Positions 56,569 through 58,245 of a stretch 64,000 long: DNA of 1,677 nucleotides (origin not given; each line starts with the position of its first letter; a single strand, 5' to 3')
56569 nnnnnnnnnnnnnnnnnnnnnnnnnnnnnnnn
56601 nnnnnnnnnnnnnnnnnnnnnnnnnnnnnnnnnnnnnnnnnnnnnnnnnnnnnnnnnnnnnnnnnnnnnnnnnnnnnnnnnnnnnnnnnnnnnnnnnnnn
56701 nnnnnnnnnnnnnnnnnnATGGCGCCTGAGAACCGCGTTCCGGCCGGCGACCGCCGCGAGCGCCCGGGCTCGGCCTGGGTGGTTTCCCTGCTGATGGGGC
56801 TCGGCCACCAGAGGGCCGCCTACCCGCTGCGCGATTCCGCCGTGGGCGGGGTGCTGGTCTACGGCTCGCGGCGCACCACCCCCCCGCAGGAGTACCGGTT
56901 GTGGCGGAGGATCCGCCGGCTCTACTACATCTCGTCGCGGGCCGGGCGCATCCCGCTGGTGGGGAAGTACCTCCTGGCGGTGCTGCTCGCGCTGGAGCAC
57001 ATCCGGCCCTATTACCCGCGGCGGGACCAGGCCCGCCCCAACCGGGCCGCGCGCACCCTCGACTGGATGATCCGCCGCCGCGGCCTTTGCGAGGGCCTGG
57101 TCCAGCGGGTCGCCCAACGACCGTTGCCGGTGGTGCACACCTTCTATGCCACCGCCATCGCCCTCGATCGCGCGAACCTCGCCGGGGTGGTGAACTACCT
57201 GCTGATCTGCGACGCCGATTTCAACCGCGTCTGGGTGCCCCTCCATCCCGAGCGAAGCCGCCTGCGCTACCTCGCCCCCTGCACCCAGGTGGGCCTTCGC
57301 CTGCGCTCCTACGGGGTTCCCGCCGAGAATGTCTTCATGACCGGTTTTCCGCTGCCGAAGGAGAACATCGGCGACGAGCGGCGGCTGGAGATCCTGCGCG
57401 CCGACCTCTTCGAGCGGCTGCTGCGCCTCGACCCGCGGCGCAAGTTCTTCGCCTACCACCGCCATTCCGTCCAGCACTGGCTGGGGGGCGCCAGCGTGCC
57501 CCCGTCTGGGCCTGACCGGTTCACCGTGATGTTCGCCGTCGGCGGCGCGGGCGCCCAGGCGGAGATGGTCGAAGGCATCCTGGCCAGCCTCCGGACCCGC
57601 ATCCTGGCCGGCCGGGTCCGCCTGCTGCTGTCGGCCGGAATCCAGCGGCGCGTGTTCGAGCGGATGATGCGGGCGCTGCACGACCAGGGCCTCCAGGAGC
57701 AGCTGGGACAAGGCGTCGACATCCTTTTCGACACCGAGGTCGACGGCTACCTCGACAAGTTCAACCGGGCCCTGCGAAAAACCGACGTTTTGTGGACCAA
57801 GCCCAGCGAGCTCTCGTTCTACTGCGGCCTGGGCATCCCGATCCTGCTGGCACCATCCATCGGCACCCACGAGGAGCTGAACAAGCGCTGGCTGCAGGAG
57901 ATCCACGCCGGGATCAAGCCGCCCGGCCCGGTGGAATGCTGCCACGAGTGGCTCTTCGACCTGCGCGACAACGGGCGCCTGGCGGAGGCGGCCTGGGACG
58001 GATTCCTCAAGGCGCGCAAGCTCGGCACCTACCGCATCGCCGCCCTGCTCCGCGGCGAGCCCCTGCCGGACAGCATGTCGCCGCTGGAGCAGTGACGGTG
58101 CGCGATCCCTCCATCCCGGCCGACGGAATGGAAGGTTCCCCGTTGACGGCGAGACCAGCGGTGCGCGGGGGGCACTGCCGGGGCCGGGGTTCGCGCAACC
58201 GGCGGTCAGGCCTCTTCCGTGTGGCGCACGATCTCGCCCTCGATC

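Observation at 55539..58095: Pair of glycosyltransferases (GT21 Pgt-like + MGDG-synthase-like) embedded between two pst-phoU operons behind a candidate Pho box: probable phosphate-starvation glycolipid remodelling cassette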

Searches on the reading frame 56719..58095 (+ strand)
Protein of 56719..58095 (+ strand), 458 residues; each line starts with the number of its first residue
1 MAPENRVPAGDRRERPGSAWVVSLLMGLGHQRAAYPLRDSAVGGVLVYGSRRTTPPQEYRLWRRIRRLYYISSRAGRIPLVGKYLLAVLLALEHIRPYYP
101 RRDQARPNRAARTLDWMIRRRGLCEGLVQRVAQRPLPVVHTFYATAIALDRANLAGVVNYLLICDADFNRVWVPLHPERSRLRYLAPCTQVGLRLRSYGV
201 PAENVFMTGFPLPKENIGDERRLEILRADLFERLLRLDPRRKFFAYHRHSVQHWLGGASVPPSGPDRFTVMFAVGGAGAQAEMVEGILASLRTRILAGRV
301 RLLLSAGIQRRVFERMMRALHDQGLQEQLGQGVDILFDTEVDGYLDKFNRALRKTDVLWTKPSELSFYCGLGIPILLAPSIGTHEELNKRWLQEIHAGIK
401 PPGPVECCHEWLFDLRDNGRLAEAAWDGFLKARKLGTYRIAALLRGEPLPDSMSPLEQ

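Call 3: search_protein_families(library=pfam, proteins=[window:56719-58095:+], max_evalue=0.01)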
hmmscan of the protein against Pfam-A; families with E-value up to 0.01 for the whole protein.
window:56719-58095:+ (458 aa): 1 family
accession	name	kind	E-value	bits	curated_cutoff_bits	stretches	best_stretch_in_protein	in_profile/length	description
PF22053.2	DUF6938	-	4.1e-15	56.5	27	2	332-438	122-225/236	Domain of unknown function (DUF6938)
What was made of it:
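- On DUF6938 (Pfam PF22053): 56.5 bits against a cutoff of 27 (call 3).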

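Call 4: search_protein_families(library=ncbifam, proteins=[window:56719-58095:+], max_evalue=0.01)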
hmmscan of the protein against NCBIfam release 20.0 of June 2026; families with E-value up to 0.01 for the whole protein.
window:56719-58095:+ (458 aa): 1 family
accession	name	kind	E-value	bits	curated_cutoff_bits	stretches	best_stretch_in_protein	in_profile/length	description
NF010135.0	PRK13609.1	equivalog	0.00012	21.1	500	0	132-214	102-181/388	diglucosyl diacylglycerol synthase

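Call 12: find_homologous_proteins(query=window:56719-58095:+)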
Query window:56719-58095:+ (458 aa): 5768 proteins with E <= 0.001 among 8000 candidates; the best 120 are listed.
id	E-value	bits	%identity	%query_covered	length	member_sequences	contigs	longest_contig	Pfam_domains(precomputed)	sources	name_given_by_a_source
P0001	0.0e+0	1050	100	100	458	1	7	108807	PF22053.3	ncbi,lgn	-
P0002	7.0e-235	798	77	98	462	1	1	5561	PF22053.3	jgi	jgi:hypothetical protein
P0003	3.0e-192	658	63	96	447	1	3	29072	PF22053.3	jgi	jgi:hypothetical protein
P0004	6.5e-192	657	66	96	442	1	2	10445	PF22053.3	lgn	-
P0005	1.0e-191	656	65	97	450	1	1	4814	PF22053.3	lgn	-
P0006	1.6e-191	655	64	97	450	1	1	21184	PF22053.3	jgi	-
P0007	1.5e-190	652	63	96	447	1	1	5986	PF22053.3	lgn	-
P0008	2.6e-190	651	64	96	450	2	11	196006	PF22053.3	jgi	jgi:hypothetical protein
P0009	3.8e-190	651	65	96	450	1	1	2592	PF22053.3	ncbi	-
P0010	5.1e-190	650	63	97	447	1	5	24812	PF22053.3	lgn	-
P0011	2.2e-189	648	63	97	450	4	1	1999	PF22053.3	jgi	jgi:hypothetical protein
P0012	2.9e-189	648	64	96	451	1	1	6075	PF22053.3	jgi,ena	-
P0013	8.8e-189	646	64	96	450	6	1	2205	PF22053.3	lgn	-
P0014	9.4e-189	646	64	96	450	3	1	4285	PF22053.3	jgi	jgi:hypothetical protein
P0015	1.3e-188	646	64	97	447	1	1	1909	PF22053.3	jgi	-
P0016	1.8e-188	645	65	96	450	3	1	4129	PF22053.3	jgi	jgi:hypothetical protein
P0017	1.9e-188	645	64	96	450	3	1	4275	PF22053.3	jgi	jgi:hypothetical protein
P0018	2.6e-188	645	64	96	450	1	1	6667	PF22053.3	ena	-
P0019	3.8e-188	644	64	96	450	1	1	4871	PF22053.3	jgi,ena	-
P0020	4.6e-188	644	65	96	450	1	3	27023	PF22053.3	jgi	jgi:hypothetical protein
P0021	5.6e-188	644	62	97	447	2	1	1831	PF22053.3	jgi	jgi:hypothetical protein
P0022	1.0e-187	643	64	96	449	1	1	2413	PF22053.3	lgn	-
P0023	1.5e-187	642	64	96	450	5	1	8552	PF22053.3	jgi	jgi:hypothetical protein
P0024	2.0e-187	642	63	96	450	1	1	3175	PF22053.3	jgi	jgi:hypothetical protein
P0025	2.4e-187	642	62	97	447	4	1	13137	PF22053.3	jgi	-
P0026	2.7e-187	641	63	96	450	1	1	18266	PF22053.3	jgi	jgi:hypothetical protein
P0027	3.5e-187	641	62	96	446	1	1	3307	PF22053.3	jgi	jgi:hypothetical protein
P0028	3.8e-187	641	63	96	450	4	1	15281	PF22053.3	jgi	jgi:hypothetical protein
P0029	4.0e-187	641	62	97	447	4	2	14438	PF22053.3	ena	-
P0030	4.4e-187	641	62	97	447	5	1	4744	PF22053.3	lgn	-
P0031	4.5e-187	641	63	97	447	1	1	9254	PF22053.3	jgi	jgi:hypothetical protein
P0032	7.9e-187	640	63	96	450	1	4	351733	PF22053.3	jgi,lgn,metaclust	metaclust:\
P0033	8.5e-187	640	64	96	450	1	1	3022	PF22053.3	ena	-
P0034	8.6e-187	640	64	96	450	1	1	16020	PF22053.3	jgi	jgi:hypothetical protein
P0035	9.8e-187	640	63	96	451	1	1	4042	PF22053.3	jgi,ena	jgi:hypothetical protein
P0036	1.8e-186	639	63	96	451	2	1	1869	PF22053.3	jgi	jgi:hypothetical protein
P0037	2.9e-186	638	62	97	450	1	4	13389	PF22053.3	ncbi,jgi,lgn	jgi:hypothetical protein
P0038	5.2e-186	637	62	97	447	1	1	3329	PF22053.3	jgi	jgi:hypothetical protein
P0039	7.0e-186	637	62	97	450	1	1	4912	PF22053.3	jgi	jgi:hypothetical protein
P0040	8.5e-186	636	63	96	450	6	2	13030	PF22053.3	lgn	-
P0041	8.9e-186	636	63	97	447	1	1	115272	PF22053.3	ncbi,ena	-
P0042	1.1e-185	636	64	96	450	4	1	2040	PF22053.3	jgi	jgi:hypothetical protein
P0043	1.1e-185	636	63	96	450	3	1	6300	PF22053.3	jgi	jgi:hypothetical protein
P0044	1.4e-185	636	61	97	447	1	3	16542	PF22053.3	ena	-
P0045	1.5e-185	636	63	96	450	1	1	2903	PF22053.3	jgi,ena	-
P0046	1.5e-185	636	63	96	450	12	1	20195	PF22053.3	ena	-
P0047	1.5e-185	636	61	97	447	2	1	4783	PF22053.3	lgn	-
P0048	1.6e-185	636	63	96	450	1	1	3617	PF22053.3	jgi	jgi:hypothetical protein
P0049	1.8e-185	635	63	96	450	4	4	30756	PF22053.3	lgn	-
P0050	2.1e-185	635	62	96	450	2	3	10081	PF22053.3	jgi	jgi:hypothetical protein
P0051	2.2e-185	635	63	96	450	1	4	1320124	PF22053.3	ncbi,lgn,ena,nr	ncbi:MAG: hypothetical protein KA243_02025 [Candidatus Aminicenantes bacterium]|nr:hypothetical prot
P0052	3.0e-185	635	61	97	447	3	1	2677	PF22053.3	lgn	-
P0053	4.6e-185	634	63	96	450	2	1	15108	PF22053.3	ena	-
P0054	5.0e-185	634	61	97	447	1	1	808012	PF22053.3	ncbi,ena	-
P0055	6.4e-185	634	62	96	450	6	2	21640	PF22053.3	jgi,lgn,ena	jgi:hypothetical protein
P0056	7.9e-185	633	63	96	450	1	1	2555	PF22053.3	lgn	-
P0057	8.7e-185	633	62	96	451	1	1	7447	PF22053.3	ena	-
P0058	1.0e-184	633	63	96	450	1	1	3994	PF22053.3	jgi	jgi:hypothetical protein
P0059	1.5e-184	632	62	96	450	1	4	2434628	PF22053.3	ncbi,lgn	-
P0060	2.6e-184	632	64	96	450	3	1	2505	PF22053.3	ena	-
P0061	6.6e-184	630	63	96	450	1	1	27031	PF22053.3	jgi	jgi:hypothetical protein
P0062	9.2e-184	630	63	94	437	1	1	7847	PF22053.3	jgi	jgi:hypothetical protein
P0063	1.2e-183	629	63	97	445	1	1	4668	PF22053.3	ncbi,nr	ncbi:MAG: hypothetical protein JXO51_00745 [Candidatus Aminicenantes bacterium]|nr:hypothetical prot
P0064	1.5e-183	629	63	96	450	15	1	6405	PF22053.3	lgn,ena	-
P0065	1.6e-183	629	63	96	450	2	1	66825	PF22053.3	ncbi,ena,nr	ncbi:MAG TPA: hypothetical protein VMS75_04915 [Terriglobales bacterium]|nr:hypothetical protein [Te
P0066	2.3e-183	628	62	96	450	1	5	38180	PF22053.3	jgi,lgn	jgi:hypothetical protein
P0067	8.0e-183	627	63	96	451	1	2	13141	PF22053.3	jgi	jgi:hypothetical protein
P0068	8.4e-183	627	61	97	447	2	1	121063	PF22053.3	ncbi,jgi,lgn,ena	ncbi:MAG: hypothetical protein ABSG19_14240 [Candidatus Aminicenantales bacterium]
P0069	1.3e-182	626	64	95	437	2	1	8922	PF22053.3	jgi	jgi:hypothetical protein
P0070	1.4e-182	626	62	96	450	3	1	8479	PF22053.3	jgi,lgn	jgi:hypothetical protein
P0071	1.7e-182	626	61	96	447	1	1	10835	PF22053.3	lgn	-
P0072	1.7e-182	626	62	97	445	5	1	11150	PF22053.3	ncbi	-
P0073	2.4e-182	625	60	96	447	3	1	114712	PF22053.3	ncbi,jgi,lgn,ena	ncbi:MAG: hypothetical protein ABSF80_01270 [Chitinispirillaceae bacterium]|jgi:hypothetical protein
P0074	2.8e-182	625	62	96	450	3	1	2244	PF22053.3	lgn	-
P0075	3.7e-182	625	60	97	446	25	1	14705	PF22053.3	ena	-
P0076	3.7e-182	624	63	96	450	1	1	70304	PF22053.3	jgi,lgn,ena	-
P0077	4.7e-182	624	62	96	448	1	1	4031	PF22053.3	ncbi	-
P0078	5.4e-182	624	63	96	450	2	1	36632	PF22053.3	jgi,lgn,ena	-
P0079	7.2e-182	624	61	96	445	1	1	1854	PF22053.3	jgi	jgi:hypothetical protein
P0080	7.3e-182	624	59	96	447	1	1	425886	PF22053.3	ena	-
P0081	1.4e-181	623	61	96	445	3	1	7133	PF22053.3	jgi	jgi:hypothetical protein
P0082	3.0e-181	621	62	96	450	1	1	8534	PF22053.3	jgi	jgi:hypothetical protein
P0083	3.2e-181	621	61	95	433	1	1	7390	PF22053.3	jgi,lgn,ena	-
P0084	5.7e-181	621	63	96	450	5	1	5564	PF22053.3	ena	-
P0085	6.6e-181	620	61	96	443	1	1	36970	PF22053.3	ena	-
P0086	7.1e-181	620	63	96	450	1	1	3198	PF22053.3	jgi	jgi:hypothetical protein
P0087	7.5e-181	620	62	96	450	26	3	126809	PF22053.3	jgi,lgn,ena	jgi:hypothetical protein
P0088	9.9e-181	620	62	96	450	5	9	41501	PF22053.3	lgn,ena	-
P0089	1.5e-180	619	59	99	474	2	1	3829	PF22053.3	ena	-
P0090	1.9e-180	619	60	97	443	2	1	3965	PF22053.3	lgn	-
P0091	1.9e-180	619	62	95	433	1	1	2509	PF22053.3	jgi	jgi:hypothetical protein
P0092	4.0e-180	618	61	95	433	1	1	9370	PF22053.3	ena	-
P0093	4.6e-180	618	61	96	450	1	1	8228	PF22053.3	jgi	jgi:hypothetical protein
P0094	6.6e-180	617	63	95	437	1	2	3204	PF22053.3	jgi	-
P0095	1.1e-179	616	60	96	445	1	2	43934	PF22053.3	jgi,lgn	-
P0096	1.3e-179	616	61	97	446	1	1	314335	PF22053.3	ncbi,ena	-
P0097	1.4e-179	616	61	97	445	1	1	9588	PF22053.3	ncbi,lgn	-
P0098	2.1e-179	615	61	97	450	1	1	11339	PF22053.3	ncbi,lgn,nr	ncbi:MAG: hypothetical protein JW843_03425 [Candidatus Aminicenantes bacterium]|nr:hypothetical prot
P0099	2.6e-179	615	62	97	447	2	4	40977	PF22053.3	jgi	jgi:hypothetical protein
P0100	3.4e-179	615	60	96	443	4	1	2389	PF22053.3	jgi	jgi:hypothetical protein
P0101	5.0e-179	614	62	95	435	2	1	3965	PF22053.3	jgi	-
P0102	5.8e-179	614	59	97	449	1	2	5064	PF22053.3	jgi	jgi:hypothetical protein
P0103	8.1e-179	613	62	97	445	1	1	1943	PF22053.3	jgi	jgi:hypothetical protein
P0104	9.6e-179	613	61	96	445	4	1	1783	PF22053.3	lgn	-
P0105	1.2e-178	613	61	95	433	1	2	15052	PF22053.3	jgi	jgi:hypothetical protein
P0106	1.4e-178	613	61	96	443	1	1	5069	PF22053.3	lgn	-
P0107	3.1e-178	612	62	97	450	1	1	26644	PF22053.3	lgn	-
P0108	5.4e-178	611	61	96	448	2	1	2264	PF22053.3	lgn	-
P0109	5.5e-178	611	62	95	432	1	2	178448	PF22053.3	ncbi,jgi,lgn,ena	jgi:hypothetical protein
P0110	6.1e-178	611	60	95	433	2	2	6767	PF22053.3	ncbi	-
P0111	7.9e-178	610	60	96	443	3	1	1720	PF22053.3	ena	-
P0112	9.3e-178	610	60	97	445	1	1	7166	PF22053.3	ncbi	-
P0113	1.1e-177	610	61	96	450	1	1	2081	PF22053.3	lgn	-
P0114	2.5e-177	609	60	96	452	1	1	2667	PF22053.3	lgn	-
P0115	3.1e-177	608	58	96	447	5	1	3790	PF22053.3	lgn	-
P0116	3.2e-177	608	61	97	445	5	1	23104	PF22053.3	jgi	jgi:hypothetical protein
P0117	3.3e-177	608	60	96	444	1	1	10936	PF22053.3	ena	-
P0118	3.4e-177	608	60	97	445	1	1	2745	PF22053.3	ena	-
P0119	3.4e-177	608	61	97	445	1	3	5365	PF22053.3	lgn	-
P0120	5.7e-177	607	63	94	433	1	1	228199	PF22053.3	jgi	jgi:hypothetical protein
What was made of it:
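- On DUF6938 (Pfam PF22053): All 120 listed homologues carry PF22053 (call 12).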

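Call 14: find_encoding_contigs(protein=P0001, flank=10000, max_places=3)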
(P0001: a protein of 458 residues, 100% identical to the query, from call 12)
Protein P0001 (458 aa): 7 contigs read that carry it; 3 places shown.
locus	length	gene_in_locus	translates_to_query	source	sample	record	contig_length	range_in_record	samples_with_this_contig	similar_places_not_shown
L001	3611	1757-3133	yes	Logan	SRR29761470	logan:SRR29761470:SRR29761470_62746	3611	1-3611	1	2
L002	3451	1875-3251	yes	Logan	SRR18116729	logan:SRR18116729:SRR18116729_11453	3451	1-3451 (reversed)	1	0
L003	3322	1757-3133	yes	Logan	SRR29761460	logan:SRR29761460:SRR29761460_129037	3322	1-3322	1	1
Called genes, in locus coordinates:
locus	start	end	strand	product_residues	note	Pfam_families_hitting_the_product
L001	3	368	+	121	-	?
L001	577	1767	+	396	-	PF13506:Glyco_transf_21, PF13641:Glyco_tranf_2_3, PF13632:Glyco_trans_2_3 (faint)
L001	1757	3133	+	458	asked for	PF22053:DUF6938 (weak)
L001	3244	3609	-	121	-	?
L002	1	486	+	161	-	?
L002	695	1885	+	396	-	PF13506:Glyco_transf_21, PF13641:Glyco_tranf_2_3, PF13632:Glyco_trans_2_3 (faint)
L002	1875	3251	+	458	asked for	PF22053:DUF6938 (weak)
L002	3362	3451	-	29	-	?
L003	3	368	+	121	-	?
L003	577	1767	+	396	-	PF13506:Glyco_transf_21, PF13641:Glyco_tranf_2_3, PF13632:Glyco_trans_2_3 (faint)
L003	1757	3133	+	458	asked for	PF22053:DUF6938 (weak)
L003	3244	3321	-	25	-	?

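Call 19: search_solved_structures(query=A1, max_evalue=1, show_alignments=2)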
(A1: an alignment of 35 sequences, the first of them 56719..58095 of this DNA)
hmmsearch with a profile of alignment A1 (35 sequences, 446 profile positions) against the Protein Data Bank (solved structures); distinct sequences matched with E-value up to 1: 1.
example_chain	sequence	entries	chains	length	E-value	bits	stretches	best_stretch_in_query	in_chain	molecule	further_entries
9wde_A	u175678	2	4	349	4e-06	29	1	328-388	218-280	Processive diacylglycerol beta-glucosyltransferase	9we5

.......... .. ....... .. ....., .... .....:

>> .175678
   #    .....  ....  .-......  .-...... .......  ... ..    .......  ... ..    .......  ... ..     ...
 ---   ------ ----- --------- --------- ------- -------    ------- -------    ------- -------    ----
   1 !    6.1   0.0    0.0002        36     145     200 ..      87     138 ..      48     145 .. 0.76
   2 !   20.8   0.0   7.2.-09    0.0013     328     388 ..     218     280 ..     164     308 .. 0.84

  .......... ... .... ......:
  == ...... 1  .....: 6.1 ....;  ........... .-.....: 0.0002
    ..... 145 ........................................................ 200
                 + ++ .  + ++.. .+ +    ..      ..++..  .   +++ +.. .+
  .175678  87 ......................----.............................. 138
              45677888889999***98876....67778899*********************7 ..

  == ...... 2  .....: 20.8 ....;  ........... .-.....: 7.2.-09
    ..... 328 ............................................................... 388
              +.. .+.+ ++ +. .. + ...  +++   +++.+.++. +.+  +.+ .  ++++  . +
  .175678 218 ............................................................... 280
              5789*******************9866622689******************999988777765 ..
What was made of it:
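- On GT28 / MGDG synthase (MGD1, UgtP, MurG): The C-terminal motif aligns with UgtP 9wde at E=4e-6 (call 19).
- Its profile matches the processive DAG glucosyltransferase UgtP (PDB 9wde) at E=4e-6 (call 19).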
